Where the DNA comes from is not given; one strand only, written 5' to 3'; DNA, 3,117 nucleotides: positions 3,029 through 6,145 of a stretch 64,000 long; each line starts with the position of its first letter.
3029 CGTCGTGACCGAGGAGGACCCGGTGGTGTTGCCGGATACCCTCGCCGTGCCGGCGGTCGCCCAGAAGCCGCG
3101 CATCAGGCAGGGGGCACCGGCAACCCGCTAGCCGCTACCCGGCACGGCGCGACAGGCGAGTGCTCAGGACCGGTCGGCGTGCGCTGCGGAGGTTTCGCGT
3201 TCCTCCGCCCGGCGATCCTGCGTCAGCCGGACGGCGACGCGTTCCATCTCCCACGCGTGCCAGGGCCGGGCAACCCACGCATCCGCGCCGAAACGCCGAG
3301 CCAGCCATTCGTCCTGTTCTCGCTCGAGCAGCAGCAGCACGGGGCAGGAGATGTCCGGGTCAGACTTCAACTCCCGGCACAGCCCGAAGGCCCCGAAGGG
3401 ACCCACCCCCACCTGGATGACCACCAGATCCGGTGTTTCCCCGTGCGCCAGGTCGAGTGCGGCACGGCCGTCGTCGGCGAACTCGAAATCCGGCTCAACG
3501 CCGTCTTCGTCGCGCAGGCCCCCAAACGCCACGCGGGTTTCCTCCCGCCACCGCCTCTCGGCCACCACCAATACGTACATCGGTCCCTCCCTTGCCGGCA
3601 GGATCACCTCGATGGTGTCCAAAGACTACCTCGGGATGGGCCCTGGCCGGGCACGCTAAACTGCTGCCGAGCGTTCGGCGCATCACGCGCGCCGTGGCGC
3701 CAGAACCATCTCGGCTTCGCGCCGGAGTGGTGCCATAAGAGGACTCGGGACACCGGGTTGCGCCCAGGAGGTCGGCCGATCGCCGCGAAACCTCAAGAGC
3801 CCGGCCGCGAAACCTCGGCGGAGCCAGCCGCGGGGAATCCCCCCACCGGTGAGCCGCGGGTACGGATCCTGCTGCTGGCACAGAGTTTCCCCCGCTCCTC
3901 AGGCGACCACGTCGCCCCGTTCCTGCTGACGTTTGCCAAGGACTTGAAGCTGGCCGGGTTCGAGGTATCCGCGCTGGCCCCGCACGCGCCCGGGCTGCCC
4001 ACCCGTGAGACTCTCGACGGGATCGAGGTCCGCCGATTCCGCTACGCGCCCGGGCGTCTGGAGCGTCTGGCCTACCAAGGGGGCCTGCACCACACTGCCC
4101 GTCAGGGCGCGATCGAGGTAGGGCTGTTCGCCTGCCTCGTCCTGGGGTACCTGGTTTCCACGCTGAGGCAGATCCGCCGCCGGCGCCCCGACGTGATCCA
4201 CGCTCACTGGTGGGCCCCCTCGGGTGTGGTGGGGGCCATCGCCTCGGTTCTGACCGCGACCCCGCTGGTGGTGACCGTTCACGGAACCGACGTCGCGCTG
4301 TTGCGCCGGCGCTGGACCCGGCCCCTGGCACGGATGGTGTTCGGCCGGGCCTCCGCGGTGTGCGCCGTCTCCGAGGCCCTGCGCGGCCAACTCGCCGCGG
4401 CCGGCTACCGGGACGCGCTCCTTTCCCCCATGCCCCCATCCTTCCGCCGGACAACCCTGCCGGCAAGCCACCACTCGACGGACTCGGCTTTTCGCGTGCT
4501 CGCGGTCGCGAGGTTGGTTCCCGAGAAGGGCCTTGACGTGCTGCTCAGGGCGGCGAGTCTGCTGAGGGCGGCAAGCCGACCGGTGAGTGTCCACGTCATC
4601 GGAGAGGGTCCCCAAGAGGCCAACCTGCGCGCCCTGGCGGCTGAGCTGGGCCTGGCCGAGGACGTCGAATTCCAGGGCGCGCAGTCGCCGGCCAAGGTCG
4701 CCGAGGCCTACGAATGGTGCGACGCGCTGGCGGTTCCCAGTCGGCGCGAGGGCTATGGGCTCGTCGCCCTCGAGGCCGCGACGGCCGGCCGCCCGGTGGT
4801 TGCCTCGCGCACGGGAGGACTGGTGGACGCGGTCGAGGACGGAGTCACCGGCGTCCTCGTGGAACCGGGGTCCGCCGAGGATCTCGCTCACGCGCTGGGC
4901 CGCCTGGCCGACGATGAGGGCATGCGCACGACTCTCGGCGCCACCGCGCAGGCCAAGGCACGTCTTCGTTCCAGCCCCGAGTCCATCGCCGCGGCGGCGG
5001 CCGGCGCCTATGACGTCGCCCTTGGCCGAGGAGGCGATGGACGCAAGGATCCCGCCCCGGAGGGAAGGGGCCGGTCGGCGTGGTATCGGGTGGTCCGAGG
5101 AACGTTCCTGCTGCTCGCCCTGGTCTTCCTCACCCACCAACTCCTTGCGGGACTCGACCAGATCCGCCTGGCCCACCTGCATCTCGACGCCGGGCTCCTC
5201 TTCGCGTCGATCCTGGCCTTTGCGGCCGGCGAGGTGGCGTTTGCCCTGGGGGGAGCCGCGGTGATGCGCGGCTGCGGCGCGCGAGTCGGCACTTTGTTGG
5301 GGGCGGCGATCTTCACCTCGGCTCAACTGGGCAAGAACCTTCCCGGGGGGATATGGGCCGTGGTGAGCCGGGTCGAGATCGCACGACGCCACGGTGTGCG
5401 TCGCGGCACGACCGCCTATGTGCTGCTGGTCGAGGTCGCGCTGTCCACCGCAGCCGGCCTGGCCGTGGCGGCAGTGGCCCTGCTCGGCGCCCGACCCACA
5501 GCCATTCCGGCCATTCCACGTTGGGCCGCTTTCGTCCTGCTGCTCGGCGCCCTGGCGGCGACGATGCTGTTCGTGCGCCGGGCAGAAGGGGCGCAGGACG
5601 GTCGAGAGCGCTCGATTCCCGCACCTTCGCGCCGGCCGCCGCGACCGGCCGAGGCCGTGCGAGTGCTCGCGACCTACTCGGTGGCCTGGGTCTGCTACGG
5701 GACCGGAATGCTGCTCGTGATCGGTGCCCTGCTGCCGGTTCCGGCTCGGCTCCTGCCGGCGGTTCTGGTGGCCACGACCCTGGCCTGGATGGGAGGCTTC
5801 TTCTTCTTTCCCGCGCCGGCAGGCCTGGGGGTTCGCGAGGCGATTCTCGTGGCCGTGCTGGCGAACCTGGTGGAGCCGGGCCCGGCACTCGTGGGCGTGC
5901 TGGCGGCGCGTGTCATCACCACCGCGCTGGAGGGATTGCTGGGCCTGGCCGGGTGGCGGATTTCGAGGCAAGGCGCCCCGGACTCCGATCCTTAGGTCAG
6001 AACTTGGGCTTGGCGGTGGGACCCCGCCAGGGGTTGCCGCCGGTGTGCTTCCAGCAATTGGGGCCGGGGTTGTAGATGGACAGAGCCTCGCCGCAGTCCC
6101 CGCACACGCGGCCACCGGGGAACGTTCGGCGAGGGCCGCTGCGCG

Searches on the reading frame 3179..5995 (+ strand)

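Call 27: search_protein_families(library=pfam, proteins=[window:3179-5995:+], max_evalue=0.001)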
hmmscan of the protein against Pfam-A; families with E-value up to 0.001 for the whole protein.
window:3179-5995:+ (938 aa): 8 families
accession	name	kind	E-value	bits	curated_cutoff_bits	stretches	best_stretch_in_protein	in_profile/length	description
PF00534.26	Glycos_transf_1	-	8.3e-40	136.6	26.4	1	428-591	6-170/172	Glycosyl transferases group 1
PF13692.12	Glyco_trans_1_4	-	5.2e-35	121.2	27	1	439-579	3-142/142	Glycosyl transferases group 1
PF13579.12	Glyco_trans_4_4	-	1.6e-19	71.2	29.7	1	249-415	7-152/158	Glycosyl transferase 4-like domain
PF13439.12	Glyco_transf_4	-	3.6e-16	60.1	28.5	1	249-411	8-155/170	Glycosyltransferase Family 4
PF20706.3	GT4-conflict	-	7.1e-15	55.3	26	1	384-561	140-329/385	Family 4 Glycosyltransferase in conflict systems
PF13477.12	Glyco_trans_4_2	-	2.6e-08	34.6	23.4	1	331-396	69-137/139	Glycosyl transferase 4-like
PF03706.18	LPG_synthase_TM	-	3.9e-08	33.5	33.4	1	644-922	7-302/302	Lysylphosphatidylglycerol synthase TM region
PF13524.12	Glyco_trans_1_2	-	0.00034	21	25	1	469-602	15-137/144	Glycosyl transferase-like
